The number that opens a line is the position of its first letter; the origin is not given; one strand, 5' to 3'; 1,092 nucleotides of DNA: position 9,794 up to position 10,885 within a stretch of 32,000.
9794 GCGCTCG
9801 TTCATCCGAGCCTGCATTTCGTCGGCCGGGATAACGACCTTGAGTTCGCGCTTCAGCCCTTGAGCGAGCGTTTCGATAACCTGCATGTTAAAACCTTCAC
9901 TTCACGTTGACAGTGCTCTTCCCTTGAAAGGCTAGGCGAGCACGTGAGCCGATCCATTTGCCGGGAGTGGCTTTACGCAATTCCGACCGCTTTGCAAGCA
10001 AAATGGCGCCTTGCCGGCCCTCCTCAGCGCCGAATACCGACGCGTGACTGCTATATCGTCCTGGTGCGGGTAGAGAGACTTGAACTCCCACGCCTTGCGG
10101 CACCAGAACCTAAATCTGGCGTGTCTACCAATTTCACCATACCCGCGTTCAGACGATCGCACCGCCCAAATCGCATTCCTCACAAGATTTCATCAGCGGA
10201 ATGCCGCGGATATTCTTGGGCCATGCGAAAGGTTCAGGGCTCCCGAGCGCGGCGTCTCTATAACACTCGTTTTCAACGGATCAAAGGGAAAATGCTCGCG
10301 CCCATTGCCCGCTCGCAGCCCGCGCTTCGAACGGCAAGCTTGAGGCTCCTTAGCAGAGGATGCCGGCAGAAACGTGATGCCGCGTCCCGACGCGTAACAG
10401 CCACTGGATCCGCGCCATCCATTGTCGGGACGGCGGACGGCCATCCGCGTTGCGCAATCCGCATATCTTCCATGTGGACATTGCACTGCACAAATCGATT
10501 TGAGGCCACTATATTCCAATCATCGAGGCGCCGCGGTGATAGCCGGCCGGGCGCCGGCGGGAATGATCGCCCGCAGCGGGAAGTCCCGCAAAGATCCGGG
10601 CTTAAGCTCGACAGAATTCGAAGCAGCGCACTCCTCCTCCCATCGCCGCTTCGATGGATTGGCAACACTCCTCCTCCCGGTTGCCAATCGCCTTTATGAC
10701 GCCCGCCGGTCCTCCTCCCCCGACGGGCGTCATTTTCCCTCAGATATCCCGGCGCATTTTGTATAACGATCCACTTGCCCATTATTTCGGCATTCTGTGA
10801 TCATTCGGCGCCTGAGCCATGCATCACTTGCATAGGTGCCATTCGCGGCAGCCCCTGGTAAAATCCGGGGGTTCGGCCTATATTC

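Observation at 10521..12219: Cuckoo-type sRNAs and two DUF1127 mini-protein genes form one co-oriented module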

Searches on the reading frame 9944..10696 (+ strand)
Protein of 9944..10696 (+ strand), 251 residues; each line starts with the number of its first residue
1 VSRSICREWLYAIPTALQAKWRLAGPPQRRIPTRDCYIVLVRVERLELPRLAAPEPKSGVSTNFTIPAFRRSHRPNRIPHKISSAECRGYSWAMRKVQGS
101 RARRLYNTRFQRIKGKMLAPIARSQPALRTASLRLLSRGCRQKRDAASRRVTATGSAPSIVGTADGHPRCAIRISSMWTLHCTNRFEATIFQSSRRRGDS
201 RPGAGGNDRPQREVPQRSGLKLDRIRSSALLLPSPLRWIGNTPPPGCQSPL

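Call 71: search_protein_families(library=pfam, proteins=[window:9944-10696:+], max_evalue=0.01)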
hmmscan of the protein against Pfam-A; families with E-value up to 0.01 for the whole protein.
window:9944-10696:+ (251 aa): 0 families

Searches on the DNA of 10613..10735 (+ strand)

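Call 25: build_rna_model(alignment_id=A3)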
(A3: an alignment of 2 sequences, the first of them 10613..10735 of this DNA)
Model R1 built from alignment A3 (2 sequences, 124 columns); structure: RNAalifold consensus.
model positions 124; base pairs 27; branch points 2; effective number of sequences 1.02; information 0.59 bits per position. Calibrated on 0.2 Mb of random sequence (short: E-values are rough).
structure used (alignment columns):
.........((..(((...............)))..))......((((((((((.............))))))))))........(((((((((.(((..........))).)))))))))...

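Call 26: search_with_rna_model(model_id=R1, sources=[window, L001, L002, L003, L004, L005, L006, L007, L008, L009, L010, L011, L012, L013, L014, L015, L016, L017, L018, L019, L020, L021, L022, L023, L024, L025, L026, L027, L028, L029, L030, L031, L032, L033, L034, L035, L036, L037, L038, L039, L040, L041, L042, L043, L044, L045, L046, L047, L048, L049, L050, L051, L052, L053, L054, L055, L056, L057, L058, L059, L060, L061, L062, L063, L064, L065, L066, L067, L068, L069, L070, L071, L072, L073, L074, L075, L076, L077, L078, L079, L080], max_evalue=0.01, make_alignment=true)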
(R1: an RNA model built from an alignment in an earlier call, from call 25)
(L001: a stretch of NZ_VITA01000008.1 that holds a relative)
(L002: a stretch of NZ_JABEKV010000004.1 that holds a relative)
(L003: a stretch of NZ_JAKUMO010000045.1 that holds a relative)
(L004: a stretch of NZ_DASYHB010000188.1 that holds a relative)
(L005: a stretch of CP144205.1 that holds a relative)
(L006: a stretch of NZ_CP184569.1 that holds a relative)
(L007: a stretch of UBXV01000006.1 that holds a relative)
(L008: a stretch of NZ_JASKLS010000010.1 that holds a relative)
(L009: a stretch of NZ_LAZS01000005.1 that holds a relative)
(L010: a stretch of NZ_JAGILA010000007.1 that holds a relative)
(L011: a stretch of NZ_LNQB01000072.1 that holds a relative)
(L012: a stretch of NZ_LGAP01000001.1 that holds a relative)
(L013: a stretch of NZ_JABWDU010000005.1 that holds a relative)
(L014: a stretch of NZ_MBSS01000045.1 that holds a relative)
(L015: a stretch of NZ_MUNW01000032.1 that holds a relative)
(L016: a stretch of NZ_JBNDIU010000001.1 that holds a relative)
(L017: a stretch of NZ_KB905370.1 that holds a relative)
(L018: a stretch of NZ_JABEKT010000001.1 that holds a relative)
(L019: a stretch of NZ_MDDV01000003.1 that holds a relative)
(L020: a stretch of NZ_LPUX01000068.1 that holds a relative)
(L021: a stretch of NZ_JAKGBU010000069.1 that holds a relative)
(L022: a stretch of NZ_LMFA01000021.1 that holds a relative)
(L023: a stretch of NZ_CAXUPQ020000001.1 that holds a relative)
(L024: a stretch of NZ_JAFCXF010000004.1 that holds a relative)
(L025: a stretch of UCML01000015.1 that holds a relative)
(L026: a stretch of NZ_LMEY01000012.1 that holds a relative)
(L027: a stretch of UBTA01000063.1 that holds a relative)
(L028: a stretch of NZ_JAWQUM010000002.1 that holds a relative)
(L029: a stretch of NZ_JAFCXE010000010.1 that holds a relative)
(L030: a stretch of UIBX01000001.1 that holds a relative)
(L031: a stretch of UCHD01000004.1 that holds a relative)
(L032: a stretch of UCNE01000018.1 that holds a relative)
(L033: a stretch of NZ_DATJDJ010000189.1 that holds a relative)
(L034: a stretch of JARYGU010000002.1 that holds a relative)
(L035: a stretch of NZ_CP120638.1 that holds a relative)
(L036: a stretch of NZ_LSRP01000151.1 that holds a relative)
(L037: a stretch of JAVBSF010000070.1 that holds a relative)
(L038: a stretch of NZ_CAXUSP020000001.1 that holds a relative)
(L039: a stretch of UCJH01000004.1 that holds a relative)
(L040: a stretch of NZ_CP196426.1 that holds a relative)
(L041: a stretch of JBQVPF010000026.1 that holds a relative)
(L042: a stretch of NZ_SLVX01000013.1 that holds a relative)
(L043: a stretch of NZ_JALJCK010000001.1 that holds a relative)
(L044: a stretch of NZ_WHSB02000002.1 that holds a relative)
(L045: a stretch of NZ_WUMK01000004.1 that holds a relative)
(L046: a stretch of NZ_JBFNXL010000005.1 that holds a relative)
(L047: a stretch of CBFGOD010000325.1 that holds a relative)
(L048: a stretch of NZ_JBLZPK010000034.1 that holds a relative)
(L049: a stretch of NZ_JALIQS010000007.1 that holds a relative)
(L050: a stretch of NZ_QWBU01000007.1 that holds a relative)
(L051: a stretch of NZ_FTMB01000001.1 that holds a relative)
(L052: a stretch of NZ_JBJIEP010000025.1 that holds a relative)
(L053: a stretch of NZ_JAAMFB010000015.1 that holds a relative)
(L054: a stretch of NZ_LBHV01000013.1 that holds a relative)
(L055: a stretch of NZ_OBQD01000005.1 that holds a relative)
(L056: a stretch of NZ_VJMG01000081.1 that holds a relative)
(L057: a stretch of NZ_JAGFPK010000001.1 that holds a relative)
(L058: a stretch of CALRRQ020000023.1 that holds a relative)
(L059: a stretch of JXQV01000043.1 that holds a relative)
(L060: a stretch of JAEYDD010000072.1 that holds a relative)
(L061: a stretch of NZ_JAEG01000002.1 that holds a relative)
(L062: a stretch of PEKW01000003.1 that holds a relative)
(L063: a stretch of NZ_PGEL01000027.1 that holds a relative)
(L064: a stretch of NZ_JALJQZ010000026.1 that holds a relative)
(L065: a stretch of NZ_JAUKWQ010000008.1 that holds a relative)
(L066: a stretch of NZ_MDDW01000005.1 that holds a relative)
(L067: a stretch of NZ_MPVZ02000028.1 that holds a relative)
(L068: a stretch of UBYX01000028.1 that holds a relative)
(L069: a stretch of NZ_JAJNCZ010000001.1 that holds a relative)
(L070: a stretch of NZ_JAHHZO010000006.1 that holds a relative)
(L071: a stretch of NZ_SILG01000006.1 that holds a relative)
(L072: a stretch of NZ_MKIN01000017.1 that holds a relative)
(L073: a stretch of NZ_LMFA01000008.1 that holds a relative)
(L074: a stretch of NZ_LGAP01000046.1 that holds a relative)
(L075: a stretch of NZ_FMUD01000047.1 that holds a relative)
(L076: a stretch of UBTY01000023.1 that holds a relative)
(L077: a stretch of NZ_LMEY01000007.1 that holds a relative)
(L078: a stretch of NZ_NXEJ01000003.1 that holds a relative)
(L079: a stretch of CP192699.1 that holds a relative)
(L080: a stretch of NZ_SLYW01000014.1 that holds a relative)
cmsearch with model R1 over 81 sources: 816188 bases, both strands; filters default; matches with E-value up to 0.01: 159.
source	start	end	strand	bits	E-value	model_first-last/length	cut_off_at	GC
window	10613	10735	+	148.7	1.9e-35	1-124/124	no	0.62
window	10891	11013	+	147.4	4.2e-35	1-124/124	no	0.65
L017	4639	4761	+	139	5.7e-33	1-124/124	no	0.63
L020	4635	4757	+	138.4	8.3e-33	1-124/124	no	0.63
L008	4646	4768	+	136.1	3.2e-32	1-124/124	no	0.64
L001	4598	4720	+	135.4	4.9e-32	1-124/124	no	0.63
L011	4636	4758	+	134.5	8.1e-32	1-124/124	no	0.68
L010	4655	4776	+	133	2e-31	1-124/124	no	0.66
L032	4655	4778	+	132.5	2.6e-31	1-124/124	no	0.65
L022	4654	4777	+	130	1.2e-30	1-124/124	no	0.65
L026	4655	4778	+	129.1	1.9e-30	1-124/124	no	0.65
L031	4655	4778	+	128.8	2.4e-30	1-124/124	no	0.65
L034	2537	2660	+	127.6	4.7e-30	1-124/124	no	0.59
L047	1813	1937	+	127.1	6.2e-30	1-124/124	no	0.62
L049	4341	4465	+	127.1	6.2e-30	1-124/124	no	0.62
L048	4338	4462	+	127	6.8e-30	1-124/124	no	0.62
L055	4039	4163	+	126.6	8.4e-30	1-124/124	no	0.61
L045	4341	4465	+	125.3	1.8e-29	1-124/124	no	0.58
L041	4342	4466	+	125.1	2e-29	1-124/124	no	0.58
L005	4641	4766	+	125.1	2.1e-29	1-124/124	no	0.65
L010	4369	4491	+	124.7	2.6e-29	1-124/124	no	0.65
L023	4652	4774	+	124.5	2.9e-29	1-124/124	no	0.65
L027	4657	4780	+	124.5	2.9e-29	1-124/124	no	0.62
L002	4630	4755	+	124.5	2.9e-29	1-124/124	no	0.67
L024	4657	4780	+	124.4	3e-29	1-124/124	no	0.64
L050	4339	4463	+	124.3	3.2e-29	1-124/124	no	0.63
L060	4041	4165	+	124.1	3.6e-29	1-124/124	no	0.62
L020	4344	4467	+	124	4e-29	1-124/124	no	0.62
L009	4643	4768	+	123.4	5.5e-29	1-124/124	no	0.64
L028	4658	4781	+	123.2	6.1e-29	1-124/124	no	0.65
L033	4354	4478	+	122.9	7.5e-29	1-124/124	no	0.63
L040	4351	4475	+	122.5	9.1e-29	1-124/124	no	0.63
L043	4342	4466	+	122.5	9.3e-29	1-124/124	no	0.57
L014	4363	4487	+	122.4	9.7e-29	1-124/124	no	0.62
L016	4368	4492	+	122.4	9.7e-29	1-124/124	no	0.62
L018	4361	4485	+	122.4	9.7e-29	1-124/124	no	0.62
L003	4642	4767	+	122.3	1.1e-28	1-124/124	no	0.65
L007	4363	4487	+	122.3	1.1e-28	1-124/124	no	0.62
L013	4362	4486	+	122.3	1.1e-28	1-124/124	no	0.62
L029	4658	4781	+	122.1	1.2e-28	1-124/124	no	0.65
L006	4643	4768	+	122.1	1.2e-28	1-124/124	no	0.65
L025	4654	4777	+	122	1.2e-28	1-124/124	no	0.64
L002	4358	4479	+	121.1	2.2e-28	1-124/124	no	0.58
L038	4661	4786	+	121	2.2e-28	1-124/124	no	0.66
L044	4343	4467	+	120.9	2.5e-28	1-124/124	no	0.6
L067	4437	4559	+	120.6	2.8e-28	1-124/124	no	0.6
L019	4641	4764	+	120.4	3.2e-28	1-124/124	no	0.68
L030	4650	4773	+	120.3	3.4e-28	1-124/124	no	0.63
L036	4660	4783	+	120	4e-28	1-124/124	no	0.66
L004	2711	2836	+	120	4.1e-28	1-124/124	no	0.64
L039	4367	4491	+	119.8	4.4e-28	1-124/124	no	0.61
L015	4362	4486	+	119.6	5.1e-28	1-124/124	no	0.63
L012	4361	4485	+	119.6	5.1e-28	1-124/124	no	0.63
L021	4347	4471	+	119.3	6e-28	1-124/124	no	0.61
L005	4359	4483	+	119.3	6.1e-28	1-124/124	no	0.57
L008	4361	4482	+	119.2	6.6e-28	1-124/124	no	0.58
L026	4363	4487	+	119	7.1e-28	1-124/124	no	0.63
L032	4363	4487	+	119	7.1e-28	1-124/124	no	0.63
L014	4645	4770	+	118.6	9.3e-28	1-124/124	no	0.64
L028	4358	4482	+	118.1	1.2e-27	1-124/124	no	0.62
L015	4645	4770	+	117.9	1.4e-27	1-124/124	no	0.63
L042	4338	4462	+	117.9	1.4e-27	1-124/124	no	0.57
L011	4355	4479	+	117.9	1.4e-27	1-124/124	no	0.64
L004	2427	2551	+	117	2.4e-27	1-124/124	no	0.61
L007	4647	4772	+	116.9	2.5e-27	1-124/124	no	0.63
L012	4645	4770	+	116.9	2.5e-27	1-124/124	no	0.63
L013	4646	4771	+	116.9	2.5e-27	1-124/124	no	0.63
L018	4645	4770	+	116.9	2.5e-27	1-124/124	no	0.63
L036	4374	4498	+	116.7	2.9e-27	1-124/124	no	0.62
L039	4659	4782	+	116.6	3.1e-27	1-124/124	no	0.65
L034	2840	2962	+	116.5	3.2e-27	1-124/124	no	0.61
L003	4358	4482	+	115.5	5.7e-27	1-124/124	no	0.58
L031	4364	4488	+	115.3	6.6e-27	1-124/124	no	0.62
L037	799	922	+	115.2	6.9e-27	1-124/124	no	0.67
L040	4654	4778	+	114.6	9.9e-27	1-124/124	no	0.63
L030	4349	4474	+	114.2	1.2e-26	1-124/124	no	0.63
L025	4353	4478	+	114.1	1.3e-26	1-124/124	no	0.63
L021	4650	4772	+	114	1.4e-26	1-124/124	no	0.6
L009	4358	4482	+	113.2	2.2e-26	1-124/124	no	0.6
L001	4327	4447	+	113.2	2.2e-26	1-124/124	no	0.65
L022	4375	4499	+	113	2.4e-26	1-124/124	no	0.58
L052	4353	4476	+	112.8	2.8e-26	1-124/124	no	0.59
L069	4336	4461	+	112.7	3e-26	1-124/124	no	0.63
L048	4641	4765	+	111.8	4.9e-26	1-124/124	no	0.65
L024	4358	4482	+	110.7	9.4e-26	1-124/124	no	0.61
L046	4335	4460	+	110.3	1.2e-25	1-124/124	no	0.56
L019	4363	4486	+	109.9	1.5e-25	1-124/124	no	0.63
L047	2115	2239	+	109.3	2.2e-25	1-124/124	no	0.66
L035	4391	4514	+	109.1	2.4e-25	1-124/124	no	0.61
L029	4358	4482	+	109.1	2.5e-25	1-124/124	no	0.6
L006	4359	4483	+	109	2.5e-25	1-124/124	no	0.58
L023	4353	4478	+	108.2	4.2e-25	1-124/124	no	0.63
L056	4646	4767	+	107.6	5.9e-25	1-124/124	no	0.63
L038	4393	4518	+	107.5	6.4e-25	1-124/124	no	0.63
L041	4643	4766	+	105.8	1.7e-24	1-124/124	no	0.65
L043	4644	4767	+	105.4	2.1e-24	1-124/124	no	0.68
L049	4642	4765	+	103.5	6.4e-24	1-124/124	no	0.65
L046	4639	4766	+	102.3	1.4e-23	1-124/124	no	0.67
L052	4642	4765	+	102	1.6e-23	1-124/124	no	0.66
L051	4631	4753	+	101.3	2.3e-23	1-124/124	no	0.62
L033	4655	4777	+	101.2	2.5e-23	1-124/124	no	0.61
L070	4645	4766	+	100.5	3.9e-23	1-124/124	no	0.68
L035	4663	4784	+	100.2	4.6e-23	1-124/124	no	0.63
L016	4651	4770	+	99.7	6.1e-23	1-124/124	no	0.62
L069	4658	4778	+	99.2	8.1e-23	1-124/124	no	0.66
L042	4641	4764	+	98.9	9.9e-23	1-124/124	no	0.66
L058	4621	4746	+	97.6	2.1e-22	1-124/124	no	0.62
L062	4617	4742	+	97.6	2.1e-22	1-124/124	no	0.62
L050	4641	4765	+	97.3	2.6e-22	1-124/124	no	0.63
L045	4643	4766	+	97.1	2.8e-22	1-124/124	no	0.62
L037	497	624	+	96.1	5e-22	1-124/124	no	0.66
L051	4260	4383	+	94.8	1.1e-21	1-124/124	no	0.69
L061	4621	4746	+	94.6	1.3e-21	1-124/124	no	0.62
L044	4645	4766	+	94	1.7e-21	1-124/124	no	0.67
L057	4611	4733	+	93.2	2.7e-21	1-124/124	no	0.64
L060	4356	4474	+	91.5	7.8e-21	1-124/124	no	0.64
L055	4354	4472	+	91.3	8.8e-21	1-124/124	no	0.64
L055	4661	4783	+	90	1.8e-20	1-124/124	no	0.63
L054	4669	4794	+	89.3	2.8e-20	1-124/124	no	0.62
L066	4656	4781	+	89.3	2.8e-20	1-124/124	no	0.62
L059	5366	5491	+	87.3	8.8e-20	1-124/124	no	0.63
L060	4662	4784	+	85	3.4e-19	1-124/124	no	0.62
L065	4667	4792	+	82.2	1.8e-18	1-124/124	no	0.61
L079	5364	5489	+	80.3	5.5e-18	1-124/124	no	0.63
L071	5365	5490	+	73.9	2.3e-16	1-124/124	no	0.6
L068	5367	5491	+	68.2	6.9e-15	1-124/124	no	0.62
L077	5401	5554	+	67.8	8.6e-15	1-124/124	no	0.61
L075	5365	5490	+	67.7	9e-15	1-124/124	no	0.59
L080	5366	5490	+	66.9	1.4e-14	1-124/124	no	0.62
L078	5365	5490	+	65.4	3.4e-14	1-124/124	no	0.6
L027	4395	4481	+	60.7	5.5e-13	1-124/124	no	0.6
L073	5365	5492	+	54.4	2.3e-11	1-124/124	no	0.61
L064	4677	4798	+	40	1e-07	1-124/124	no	0.66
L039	4741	4823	-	24.6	0.00092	1-124/124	no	0.6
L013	4730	4904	-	24.1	0.0012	1-124/124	no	0.59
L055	4122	4236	-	24.1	0.0012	1-124/124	no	0.63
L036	4457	4606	-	23.8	0.0014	1-124/124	no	0.57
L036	4742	4905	-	23.5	0.0017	1-124/124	no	0.58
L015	5142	5219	+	23.2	0.0021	1-124/124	no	0.6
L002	4715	4829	-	23.2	0.0021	1-124/124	no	0.67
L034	2921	3037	-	22.8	0.0025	1-124/124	no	0.57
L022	4458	4574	-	22.8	0.0027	1-124/124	no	0.53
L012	5140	5218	+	22.5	0.0031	1-124/124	no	0.62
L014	5140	5218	+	22.5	0.0031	1-124/124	no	0.62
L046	4725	4831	-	22.4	0.0033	1-124/124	no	0.61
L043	4726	4844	-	22.3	0.0035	1-124/124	no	0.58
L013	5110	5219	+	22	0.0041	1-124/124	no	0.61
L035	4474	4614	-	21.8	0.0047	1-124/124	no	0.58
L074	5121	5210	+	21.7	0.005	1-124/124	no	0.66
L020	5093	5200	+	21.6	0.0053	1-124/124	no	0.61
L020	4716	4788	-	21.5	0.0055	1-124/124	no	0.59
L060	4124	4292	-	21.5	0.0056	1-124/124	no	0.57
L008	4727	4849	-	21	0.0073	1-124/124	no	0.62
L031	4447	4543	-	20.9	0.0081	1-124/124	no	0.57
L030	4433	4572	-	20.8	0.0086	1-124/124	no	0.49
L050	4724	4829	-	20.8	0.0086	1-124/124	no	0.61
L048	5123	5209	+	20.7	0.0089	1-124/124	no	0.64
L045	5121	5207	+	20.6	0.0096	1-124/124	no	0.59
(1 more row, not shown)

Alignment A4: 150 matches aligned to the model, 285 columns, each read 5' to 3' on its own strand. Consensus structure (alignment columns), stored with it:
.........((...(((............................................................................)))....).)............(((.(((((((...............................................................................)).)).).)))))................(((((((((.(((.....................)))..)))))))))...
